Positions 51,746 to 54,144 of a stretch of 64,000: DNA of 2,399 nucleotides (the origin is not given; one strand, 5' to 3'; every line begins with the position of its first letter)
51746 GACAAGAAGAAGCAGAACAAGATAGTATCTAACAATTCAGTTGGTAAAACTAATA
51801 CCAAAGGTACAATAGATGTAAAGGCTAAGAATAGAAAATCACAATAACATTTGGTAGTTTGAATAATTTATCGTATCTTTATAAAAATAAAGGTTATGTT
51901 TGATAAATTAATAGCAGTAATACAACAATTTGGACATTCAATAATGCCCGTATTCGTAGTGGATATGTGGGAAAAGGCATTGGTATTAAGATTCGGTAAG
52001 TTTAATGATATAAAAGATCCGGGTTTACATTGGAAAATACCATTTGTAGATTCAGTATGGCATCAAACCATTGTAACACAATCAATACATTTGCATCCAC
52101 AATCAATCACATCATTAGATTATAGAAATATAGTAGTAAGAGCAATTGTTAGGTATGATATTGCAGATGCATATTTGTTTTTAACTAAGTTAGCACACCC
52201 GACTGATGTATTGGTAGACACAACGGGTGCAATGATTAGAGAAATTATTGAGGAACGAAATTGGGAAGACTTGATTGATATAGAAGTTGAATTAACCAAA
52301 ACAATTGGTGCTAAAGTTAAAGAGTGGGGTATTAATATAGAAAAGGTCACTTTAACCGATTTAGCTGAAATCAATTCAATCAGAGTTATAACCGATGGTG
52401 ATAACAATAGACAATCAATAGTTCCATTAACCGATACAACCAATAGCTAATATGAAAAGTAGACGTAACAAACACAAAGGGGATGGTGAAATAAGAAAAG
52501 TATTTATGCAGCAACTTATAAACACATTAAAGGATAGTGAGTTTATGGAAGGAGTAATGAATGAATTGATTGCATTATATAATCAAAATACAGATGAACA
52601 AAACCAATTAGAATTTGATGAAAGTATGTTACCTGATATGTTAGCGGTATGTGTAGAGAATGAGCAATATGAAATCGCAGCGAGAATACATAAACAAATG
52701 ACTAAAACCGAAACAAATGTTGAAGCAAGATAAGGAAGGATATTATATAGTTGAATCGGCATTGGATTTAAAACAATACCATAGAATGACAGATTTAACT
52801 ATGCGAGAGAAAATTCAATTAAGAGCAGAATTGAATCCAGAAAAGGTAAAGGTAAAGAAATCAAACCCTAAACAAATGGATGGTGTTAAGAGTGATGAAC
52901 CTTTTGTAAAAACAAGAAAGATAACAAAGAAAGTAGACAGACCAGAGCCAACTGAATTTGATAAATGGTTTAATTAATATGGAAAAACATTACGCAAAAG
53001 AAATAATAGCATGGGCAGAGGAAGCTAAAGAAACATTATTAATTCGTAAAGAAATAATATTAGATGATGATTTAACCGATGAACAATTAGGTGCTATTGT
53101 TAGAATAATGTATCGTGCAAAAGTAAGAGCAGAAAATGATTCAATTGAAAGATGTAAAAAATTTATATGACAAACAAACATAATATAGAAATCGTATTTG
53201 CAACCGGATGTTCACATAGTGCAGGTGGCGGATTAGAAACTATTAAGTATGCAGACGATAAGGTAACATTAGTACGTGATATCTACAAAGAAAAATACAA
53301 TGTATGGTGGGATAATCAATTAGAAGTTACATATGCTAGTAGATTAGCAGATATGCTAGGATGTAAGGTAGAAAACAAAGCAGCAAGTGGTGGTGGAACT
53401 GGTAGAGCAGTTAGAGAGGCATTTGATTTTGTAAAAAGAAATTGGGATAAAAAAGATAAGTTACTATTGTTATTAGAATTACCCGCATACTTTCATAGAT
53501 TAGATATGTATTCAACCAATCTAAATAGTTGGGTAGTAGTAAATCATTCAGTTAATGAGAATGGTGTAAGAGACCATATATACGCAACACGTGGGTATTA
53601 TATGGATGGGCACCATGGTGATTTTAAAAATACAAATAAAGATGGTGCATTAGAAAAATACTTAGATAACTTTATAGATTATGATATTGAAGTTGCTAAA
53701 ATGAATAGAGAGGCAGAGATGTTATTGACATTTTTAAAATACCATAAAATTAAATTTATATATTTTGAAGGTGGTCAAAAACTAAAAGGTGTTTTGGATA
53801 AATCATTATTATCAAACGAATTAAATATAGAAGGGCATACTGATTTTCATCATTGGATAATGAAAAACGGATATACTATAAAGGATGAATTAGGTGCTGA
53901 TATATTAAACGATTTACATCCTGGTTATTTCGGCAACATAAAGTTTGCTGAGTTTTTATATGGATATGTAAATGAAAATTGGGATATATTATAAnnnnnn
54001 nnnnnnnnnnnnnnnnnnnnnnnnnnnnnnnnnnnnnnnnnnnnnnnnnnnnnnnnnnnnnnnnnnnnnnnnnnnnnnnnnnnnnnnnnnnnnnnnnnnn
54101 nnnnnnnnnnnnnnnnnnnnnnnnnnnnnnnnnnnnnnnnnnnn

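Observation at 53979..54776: Second, unrelated sulfotransferase candidate (carbohydrate sulfotransferase-like 3'-PB motif)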

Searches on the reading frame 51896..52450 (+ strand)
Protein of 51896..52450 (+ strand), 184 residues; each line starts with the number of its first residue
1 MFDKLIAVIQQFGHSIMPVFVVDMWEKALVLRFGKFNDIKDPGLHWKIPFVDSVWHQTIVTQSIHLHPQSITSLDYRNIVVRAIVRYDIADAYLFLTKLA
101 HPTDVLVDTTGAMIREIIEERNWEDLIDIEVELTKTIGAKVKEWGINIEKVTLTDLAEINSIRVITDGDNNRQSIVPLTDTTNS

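Call 15: search_protein_families(library=pfam, proteins=[window:51896-52450:+], max_evalue=0.01)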
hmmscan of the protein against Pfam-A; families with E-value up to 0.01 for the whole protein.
window:51896-52450:+ (184 aa): 2 families
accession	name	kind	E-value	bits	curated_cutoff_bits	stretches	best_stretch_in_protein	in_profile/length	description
PF01145.31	Band_7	-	5.9e-22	79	23.6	1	21-156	2-145/176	SPFH domain / Band 7 family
PF11834.13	KHA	-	0.008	16.6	29.6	0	132-169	29-63/67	KHA, dimerisation domain of potassium ion channel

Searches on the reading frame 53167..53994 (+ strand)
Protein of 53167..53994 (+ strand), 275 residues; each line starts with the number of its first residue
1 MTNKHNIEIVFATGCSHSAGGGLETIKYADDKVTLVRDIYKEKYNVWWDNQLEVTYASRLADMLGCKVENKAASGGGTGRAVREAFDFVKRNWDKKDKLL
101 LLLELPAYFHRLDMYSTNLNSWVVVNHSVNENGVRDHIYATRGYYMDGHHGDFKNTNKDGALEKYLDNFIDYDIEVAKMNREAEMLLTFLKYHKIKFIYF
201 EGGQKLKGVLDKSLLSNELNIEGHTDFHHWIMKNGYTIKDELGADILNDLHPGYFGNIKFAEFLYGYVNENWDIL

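Call 3: search_protein_families(library=pfam, proteins=[window:53167-53994:+], max_evalue=10)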
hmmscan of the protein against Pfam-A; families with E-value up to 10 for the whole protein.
window:53167-53994:+ (275 aa): 0 families

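Call 4: search_protein_families(library=phrogs, proteins=[window:53167-53994:+], max_evalue=1)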
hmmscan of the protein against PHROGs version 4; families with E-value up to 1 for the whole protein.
window:53167-53994:+ (275 aa): 1 family
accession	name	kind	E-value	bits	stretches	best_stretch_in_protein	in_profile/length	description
phrog_21533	-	unknown function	0.57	11.6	1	30-54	54-81/105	-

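Call 58: search_solved_structures(query=A4, max_evalue=10)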
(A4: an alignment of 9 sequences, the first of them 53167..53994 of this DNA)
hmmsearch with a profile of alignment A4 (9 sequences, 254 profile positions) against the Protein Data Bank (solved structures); distinct sequences matched with E-value up to 10: 4.
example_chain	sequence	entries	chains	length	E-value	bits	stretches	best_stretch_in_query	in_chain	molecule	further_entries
2waa_A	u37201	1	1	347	0.18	14.6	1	3-68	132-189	XYLAN ESTERASE, PUTATIVE, AXE2C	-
8g0n_A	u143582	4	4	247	0.2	14.5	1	160-235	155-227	Fluorophosphonate-binding serine hydrolase I | Alpha/beta fold hydrolase | Serine aminopeptidase S33 domain-containing protein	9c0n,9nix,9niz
2w9x_A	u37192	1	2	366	0.34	13.7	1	5-67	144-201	PUTATIVE ACETYL XYLAN ESTERASE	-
6n24_A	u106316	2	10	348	2.3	11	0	35-67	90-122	Bestrophin homolog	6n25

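Call 59: search_protein_families(library=pfam, alignment_id=A4, max_evalue=1)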
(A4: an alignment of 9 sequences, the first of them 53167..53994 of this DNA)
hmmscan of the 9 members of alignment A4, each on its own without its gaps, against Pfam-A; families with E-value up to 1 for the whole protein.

A. member 1, window:53167-53994:+ (275 aa): 0 families

B. families by the number of members that match (of 9 scanned): 6 families
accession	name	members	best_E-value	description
PF00657.28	Lipase_GDSL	1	0.00036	GDSL-like Lipase/Acylhydrolase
PF19547.4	DUF6071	1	0.0045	Family of unknown function (DUF6071)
PF14474.11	RTC4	1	0.006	RTC4-like domain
PF13472.12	Lipase_GDSL_2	1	0.014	GDSL-like Lipase/Acylhydrolase family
PF13867.11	SAP30_Sin3_bdg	1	0.095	Sin3 binding region of histone deacetylase complex subunit SAP30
PF25654.1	MCP1_SIFV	1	0.12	Major capsid protein 1, Sulfolobus islandicus filamentous virus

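Call 66: predict_structure(alignment_id=A4)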
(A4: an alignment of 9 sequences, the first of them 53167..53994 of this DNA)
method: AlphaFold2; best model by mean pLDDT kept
length: 275 residues; sequences in the alignment: 9
mean_pLDDT: 73.0   pTM: 0.76
mean pLDDT of the five models: 73.0, 71.6, 67.1, 66.8, 66.8
residues with pLDDT >= 90: 89; 70-90: 81; 50-70: 46; < 50: 59
segments of 3 or more residues with pLDDT < 50: 110-162, 164-166, 207-209
pLDDT, mean of each block of 10 residues (from residue 1): 86 91 72 78 89 91 96 83 93 96 75 39 31 35 31 40 51 69 86 90 55 58 72 91 81 94 93 85
secondary structure, 60 per line:
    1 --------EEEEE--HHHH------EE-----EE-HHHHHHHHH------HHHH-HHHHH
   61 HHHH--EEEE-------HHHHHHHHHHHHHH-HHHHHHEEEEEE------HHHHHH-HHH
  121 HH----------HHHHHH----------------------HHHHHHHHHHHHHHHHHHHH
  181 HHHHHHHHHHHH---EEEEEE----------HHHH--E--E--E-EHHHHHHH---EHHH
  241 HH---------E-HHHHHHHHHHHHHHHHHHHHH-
elements in order: E9-13 H16-19 H36-44 H51-54 H56-64 E67-70 H78-91 H93-98 E99-104 H111-116 H118-122 H133-138 H161-192 E196-201 H212-215 H227-233 H238-242 H254-274
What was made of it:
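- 53167..53994 (+): Upstream, translationally coupled SGNH/GDSL-fold enzyme (275 aa), with a 1-nt stop/start overlap with the sulfotransferase-like gene. AF2 model pLDDT 73 (call 66).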
